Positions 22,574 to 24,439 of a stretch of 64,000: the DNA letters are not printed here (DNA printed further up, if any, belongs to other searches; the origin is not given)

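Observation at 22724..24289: Circularly permuted iPGM-like phosphomutase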

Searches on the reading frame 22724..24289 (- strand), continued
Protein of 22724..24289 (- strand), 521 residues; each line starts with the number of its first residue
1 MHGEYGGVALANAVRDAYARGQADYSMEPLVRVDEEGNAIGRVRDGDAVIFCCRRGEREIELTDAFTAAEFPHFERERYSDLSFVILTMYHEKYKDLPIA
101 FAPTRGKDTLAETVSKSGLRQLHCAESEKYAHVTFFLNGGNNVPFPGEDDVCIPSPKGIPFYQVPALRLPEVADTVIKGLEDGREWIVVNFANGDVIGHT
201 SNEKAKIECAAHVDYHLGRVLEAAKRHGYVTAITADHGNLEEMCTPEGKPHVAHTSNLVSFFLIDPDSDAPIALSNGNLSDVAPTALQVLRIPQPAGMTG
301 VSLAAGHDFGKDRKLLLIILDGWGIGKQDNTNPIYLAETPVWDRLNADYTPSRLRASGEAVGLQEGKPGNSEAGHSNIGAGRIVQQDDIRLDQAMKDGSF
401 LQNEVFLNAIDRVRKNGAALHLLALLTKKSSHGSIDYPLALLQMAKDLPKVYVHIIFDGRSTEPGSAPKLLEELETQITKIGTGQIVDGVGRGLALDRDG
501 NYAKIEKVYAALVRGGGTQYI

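Call 40: find_encoding_contigs(protein=P0051, flank=10000, max_places=3)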
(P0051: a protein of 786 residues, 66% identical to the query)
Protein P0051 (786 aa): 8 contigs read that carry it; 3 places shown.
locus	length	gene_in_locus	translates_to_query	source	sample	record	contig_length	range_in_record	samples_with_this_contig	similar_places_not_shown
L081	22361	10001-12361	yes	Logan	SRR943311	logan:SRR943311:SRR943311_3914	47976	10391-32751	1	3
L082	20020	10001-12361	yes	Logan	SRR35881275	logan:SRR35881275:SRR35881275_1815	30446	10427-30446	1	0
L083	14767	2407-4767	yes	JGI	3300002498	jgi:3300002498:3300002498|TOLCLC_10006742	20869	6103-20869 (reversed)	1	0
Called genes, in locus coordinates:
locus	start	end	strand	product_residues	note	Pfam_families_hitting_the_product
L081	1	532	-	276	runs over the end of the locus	PF01012:ETF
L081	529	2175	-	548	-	PF01565:FAD_binding_4, PF02913:FAD-oxidase_C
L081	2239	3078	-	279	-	PF01261:AP_endonuc_2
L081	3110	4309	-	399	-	PF08240:ADH_N, PF16912:Glu_dehyd_C (weak), PF00107:ADH_zinc_N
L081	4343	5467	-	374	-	PF02633:Creatininase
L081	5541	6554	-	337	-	PF01408:GFO_IDH_MocA, PF02894:GFO_IDH_MocA_C, PF22725:GFO_IDH_MocA_C3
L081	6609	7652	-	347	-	PF08240:ADH_N, PF00107:ADH_zinc_N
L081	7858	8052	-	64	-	-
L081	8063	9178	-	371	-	PF00356:LacI, PF00532:Peripla_BP_1, PF13407:Peripla_BP_4, PF13377:Peripla_BP_3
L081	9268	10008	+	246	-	PF00702:Hydrolase, PF13419:HAD_2, PF13242:Hydrolase_like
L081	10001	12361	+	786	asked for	PF00702:Hydrolase, PF13419:HAD_2, PF01676:Metalloenzyme, PF13242:Hydrolase_like, PF06415:iPGM_N, PF01676:Metalloenzyme, PF06415:iPGM_N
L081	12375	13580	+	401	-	PF00485:PRK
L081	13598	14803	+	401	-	PF01676:Metalloenzyme, PF10143:PhosphMutase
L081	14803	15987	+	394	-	PF00485:PRK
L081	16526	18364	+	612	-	PF00528:BPD_transp_1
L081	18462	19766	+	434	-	-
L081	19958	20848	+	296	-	PF01418:HTH_6, PF01380:SIS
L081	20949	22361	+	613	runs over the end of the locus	PF00528:BPD_transp_1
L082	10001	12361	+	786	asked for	PF00702:Hydrolase, PF13419:HAD_2, PF01676:Metalloenzyme, PF13242:Hydrolase_like, PF06415:iPGM_N, PF01676:Metalloenzyme, PF06415:iPGM_N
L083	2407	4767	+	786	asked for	PF00702:Hydrolase, PF13419:HAD_2, PF01676:Metalloenzyme, PF13242:Hydrolase_like, PF06415:iPGM_N, PF01676:Metalloenzyme, PF06415:iPGM_N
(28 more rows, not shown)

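Call 41: search_protein_representatives(protein=window:22724-24289:-)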
Query: 521 residues. Proteins with E-value up to 0.001 (for the whole library): 10566; up to 1e-10: 6008; up to 1e-30: 1755. The best 150 are listed.
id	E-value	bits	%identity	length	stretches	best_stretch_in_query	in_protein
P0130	3.1e-194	662.8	58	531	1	7-515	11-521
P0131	2.6e-155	534.4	60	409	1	6-406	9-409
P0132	8.5e-144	496.4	49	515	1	11-517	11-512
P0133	3.0e-140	484.7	47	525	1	10-518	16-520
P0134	9.6e-133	459.9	61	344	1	6-340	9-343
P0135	7.3e-126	437.2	43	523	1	9-517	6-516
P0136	1.1e-122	426.7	43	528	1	10-517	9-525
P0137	1.4e-114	400.0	45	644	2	12-304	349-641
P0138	1.3e-111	390.2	43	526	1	15-516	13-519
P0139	1.3e-110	386.9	43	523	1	7-520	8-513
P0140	1.9e-109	383.0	40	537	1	10-518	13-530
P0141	7.6e-108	377.8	44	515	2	12-303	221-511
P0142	2.5e-107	376.0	41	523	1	9-518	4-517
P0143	3.4e-107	375.6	41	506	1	11-499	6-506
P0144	8.3e-106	371.1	41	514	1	12-515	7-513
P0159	2.8e-98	346.2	40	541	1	14-517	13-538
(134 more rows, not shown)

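Call 48: find_encoding_contigs(protein=P0144, flank=8000, max_places=3)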
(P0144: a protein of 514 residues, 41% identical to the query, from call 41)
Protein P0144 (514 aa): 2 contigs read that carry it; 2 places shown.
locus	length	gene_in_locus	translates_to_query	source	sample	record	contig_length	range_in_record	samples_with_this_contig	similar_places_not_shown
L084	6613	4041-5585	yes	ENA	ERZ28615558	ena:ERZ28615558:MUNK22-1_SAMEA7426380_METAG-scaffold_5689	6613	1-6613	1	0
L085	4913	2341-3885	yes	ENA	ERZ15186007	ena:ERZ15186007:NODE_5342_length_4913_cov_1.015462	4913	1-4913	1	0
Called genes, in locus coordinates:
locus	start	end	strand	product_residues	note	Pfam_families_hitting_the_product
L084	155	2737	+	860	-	PF23023:Anti-Pycsar_Apyc1, PF00753:Lactamase_B, PF12706:Lactamase_B_2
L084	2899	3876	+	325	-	-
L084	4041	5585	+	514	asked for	PF06415:iPGM_N, PF01676:Metalloenzyme, PF01663:Phosphodiest (faint), PF01676:Metalloenzyme, PF06415:iPGM_N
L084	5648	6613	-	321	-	?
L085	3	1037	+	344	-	?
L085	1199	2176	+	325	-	-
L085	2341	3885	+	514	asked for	PF06415:iPGM_N, PF01676:Metalloenzyme, PF01663:Phosphodiest (faint), PF01676:Metalloenzyme, PF06415:iPGM_N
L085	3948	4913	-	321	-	?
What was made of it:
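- Closest known: Permuted iPGMs with canonical motifs. Different: P0144 has no HAD neighbours (call 48).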

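Call 51: find_encoding_contigs(protein=P0132, flank=7000, max_places=2)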
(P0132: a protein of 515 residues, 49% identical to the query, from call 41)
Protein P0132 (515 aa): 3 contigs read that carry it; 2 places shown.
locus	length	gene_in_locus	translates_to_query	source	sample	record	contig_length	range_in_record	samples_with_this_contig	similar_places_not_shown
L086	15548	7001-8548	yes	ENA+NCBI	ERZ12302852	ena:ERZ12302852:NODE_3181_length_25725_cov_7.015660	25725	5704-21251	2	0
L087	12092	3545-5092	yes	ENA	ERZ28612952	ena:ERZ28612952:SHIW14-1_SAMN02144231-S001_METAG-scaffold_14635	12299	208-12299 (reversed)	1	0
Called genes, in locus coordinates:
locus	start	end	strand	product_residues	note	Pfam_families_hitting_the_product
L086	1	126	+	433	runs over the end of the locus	PF00501:AMP-binding, PF04443:LuxE (weak), PF14535:AMP-binding_C_2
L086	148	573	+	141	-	PF01842:ACT (weak), PF13291:ACT_4 (faint), PF19571:ACT_8, PF22629:ACT_AHAS_ss (faint)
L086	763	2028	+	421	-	PF00278:Orn_DAP_Arg_deC, PF02784:Orn_Arg_deC_N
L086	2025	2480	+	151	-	PF20935:DUF6847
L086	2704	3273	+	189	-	PF13151:DUF3990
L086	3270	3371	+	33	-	-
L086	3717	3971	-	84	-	PF00589:Phage_integrase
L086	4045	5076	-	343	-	PF12715:Abhydrolase_7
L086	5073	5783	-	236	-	PF03009:GDPD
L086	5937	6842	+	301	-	PF00126:HTH_1, PF03466:LysR_substrate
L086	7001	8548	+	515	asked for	PF01676:Metalloenzyme, PF06415:iPGM_N, PF01676:Metalloenzyme, PF06415:iPGM_N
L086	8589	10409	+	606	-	PF00528:BPD_transp_1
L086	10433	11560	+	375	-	PF00005:ABC_tran, PF13304:AAA_21 (faint)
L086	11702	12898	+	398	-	-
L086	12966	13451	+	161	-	-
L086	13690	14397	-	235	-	PF03009:GDPD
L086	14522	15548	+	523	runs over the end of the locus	PF01676:Metalloenzyme, PF06415:iPGM_N, PF01676:Metalloenzyme, PF06415:iPGM_N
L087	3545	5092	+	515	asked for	PF01676:Metalloenzyme, PF06415:iPGM_N, PF01676:Metalloenzyme, PF06415:iPGM_N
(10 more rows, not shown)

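Call 52: find_encoding_contigs(protein=P0135, flank=7000, max_places=2)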
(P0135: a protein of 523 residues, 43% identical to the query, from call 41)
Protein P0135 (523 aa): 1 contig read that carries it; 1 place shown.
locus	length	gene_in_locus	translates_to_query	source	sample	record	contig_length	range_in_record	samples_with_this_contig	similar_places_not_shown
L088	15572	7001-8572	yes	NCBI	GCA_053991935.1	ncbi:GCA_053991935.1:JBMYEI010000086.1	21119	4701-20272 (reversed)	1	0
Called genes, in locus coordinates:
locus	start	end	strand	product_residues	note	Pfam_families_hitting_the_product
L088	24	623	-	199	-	PF07963:N_methyl, PF22434:PilW_C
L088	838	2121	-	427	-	PF00753:Lactamase_B, PF13483:Lactamase_B_3 (weak), PF12706:Lactamase_B_2, PF16661:Lactamase_B_6, PF10996:Beta-Casp, PF07521:RMMBL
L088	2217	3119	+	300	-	PF00126:HTH_1, PF03466:LysR_substrate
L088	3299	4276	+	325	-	PF01547:SBP_bac_1, PF13531:SBP_bac_11, PF13416:SBP_bac_8, PF13343:SBP_bac_6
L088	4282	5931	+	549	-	PF00528:BPD_transp_1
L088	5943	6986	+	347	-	PF00005:ABC_tran, PF13304:AAA_21 (faint), PF08402:TOBE_2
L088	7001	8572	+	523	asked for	PF01676:Metalloenzyme, PF06415:iPGM_N, PF01676:Metalloenzyme, PF06415:iPGM_N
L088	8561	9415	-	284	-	PF00892:EamA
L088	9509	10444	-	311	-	PF12679:ABC2_membrane_2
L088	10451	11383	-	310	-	PF00005:ABC_tran, PF13304:AAA_21 (weak)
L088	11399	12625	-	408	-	PF10633:NPCBM_assoc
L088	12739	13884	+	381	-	PF02670:DXP_reductoisom, PF08436:DXP_redisom_C, PF13288:DXPR_C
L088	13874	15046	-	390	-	PF13487:HD_5, PF01966:HD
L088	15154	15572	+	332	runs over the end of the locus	PF02608:Bmp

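Call 53: find_encoding_contigs(protein=P0138, flank=7000, max_places=2)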
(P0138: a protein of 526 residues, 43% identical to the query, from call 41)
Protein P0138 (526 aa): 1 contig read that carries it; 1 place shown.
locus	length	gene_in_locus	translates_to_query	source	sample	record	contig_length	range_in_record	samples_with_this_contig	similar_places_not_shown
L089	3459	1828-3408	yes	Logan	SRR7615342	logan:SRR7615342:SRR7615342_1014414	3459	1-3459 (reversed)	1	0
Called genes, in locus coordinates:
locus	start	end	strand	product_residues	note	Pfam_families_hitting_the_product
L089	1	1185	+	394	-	?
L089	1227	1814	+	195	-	PF00571:CBS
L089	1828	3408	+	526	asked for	PF01676:Metalloenzyme, PF06415:iPGM_N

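Call 54: find_encoding_contigs(protein=P0133, flank=7000, max_places=2)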
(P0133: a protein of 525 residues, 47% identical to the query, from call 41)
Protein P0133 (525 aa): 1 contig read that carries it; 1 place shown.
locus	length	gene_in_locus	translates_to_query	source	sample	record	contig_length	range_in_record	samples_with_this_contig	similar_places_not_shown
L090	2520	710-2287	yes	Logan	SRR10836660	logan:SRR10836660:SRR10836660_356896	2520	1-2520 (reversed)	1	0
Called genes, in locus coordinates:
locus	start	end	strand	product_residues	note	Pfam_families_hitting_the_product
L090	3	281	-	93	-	?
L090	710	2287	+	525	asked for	PF01676:Metalloenzyme, PF06415:iPGM_N, PF01676:Metalloenzyme, PF06415:iPGM_N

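Call 55: find_encoding_contigs(protein=P0136, flank=7000, max_places=2)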
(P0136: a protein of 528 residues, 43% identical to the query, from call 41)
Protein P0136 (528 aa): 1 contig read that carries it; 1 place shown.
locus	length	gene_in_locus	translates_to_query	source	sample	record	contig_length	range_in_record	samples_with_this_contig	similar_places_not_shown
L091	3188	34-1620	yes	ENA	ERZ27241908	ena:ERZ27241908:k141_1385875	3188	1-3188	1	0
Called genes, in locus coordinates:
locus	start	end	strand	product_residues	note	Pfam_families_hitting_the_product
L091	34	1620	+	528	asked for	PF06415:iPGM_N, PF01676:Metalloenzyme, PF06415:iPGM_N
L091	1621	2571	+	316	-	PF00565:SNase, PF00932:LTD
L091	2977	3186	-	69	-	?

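Call 56: find_encoding_contigs(protein=P0139, flank=7000, max_places=2)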
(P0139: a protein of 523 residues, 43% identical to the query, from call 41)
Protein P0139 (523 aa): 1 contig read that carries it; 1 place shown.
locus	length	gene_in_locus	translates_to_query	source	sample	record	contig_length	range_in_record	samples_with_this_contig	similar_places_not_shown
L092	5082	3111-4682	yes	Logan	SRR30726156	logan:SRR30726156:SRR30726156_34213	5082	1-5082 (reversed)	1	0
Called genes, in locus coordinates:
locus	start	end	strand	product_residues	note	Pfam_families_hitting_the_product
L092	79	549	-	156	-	-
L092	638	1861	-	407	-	PF22458:RsmF-B_ferredox, PF01189:Methyltr_RsmB-F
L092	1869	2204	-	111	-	PF11756:YgbA_NO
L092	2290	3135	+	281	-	PF01261:AP_endonuc_2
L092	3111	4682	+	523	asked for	PF06415:iPGM_N, PF01676:Metalloenzyme, PF06415:iPGM_N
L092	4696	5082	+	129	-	?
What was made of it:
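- Tried and rejected: The contigs of P0133, P0136, P0138 and P0139 were too short to inform on context (calls 53-56).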
